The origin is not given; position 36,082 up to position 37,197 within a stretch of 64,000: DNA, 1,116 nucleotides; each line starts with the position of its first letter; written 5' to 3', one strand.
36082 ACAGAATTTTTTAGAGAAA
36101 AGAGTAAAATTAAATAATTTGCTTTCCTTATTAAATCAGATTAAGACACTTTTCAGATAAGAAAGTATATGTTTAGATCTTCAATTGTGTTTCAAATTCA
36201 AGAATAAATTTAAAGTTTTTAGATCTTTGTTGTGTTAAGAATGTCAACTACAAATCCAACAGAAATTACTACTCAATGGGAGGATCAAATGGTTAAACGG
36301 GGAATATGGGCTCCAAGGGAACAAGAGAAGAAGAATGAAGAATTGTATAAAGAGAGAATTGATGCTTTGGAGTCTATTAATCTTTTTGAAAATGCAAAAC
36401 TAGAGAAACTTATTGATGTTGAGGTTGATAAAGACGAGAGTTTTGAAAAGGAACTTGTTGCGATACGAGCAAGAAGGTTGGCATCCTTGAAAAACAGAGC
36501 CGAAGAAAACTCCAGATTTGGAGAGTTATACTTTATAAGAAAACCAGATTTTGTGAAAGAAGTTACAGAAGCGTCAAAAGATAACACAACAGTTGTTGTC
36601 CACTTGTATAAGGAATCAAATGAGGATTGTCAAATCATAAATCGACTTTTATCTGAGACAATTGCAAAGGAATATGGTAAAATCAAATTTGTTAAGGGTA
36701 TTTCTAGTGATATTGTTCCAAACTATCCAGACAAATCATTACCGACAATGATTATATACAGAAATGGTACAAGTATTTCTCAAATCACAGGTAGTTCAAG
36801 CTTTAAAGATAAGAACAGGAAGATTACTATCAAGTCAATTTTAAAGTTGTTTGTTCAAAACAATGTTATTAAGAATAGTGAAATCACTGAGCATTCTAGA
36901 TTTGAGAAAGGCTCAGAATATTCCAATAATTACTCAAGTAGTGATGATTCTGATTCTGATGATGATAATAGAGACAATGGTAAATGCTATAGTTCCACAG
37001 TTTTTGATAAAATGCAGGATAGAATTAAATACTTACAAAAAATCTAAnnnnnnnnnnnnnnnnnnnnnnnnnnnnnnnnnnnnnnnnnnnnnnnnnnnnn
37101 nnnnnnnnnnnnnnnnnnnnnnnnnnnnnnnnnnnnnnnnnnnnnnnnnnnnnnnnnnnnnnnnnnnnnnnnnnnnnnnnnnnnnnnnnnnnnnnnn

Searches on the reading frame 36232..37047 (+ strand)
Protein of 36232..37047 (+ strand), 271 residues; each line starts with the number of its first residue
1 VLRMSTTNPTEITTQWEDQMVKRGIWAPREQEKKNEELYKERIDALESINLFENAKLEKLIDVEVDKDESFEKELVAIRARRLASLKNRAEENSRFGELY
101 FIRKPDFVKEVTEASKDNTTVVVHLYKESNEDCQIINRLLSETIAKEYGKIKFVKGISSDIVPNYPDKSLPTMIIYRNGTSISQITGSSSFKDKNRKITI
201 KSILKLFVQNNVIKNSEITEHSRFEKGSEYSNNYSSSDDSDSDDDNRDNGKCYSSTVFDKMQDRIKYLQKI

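Call 34: search_protein_families(library=pfam, proteins=[window:36232-37047:+])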
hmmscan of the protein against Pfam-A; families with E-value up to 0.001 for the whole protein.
window:36232-37047:+ (271 aa): 2 families
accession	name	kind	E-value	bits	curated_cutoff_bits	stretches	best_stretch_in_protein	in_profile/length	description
PF02114.22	Phosducin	-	5.7e-11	42.3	23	1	56-185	88-214/265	Phosducin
PF00085.26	Thioredoxin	-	0.00057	20.3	23.5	0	106-190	9-93/103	Thioredoxin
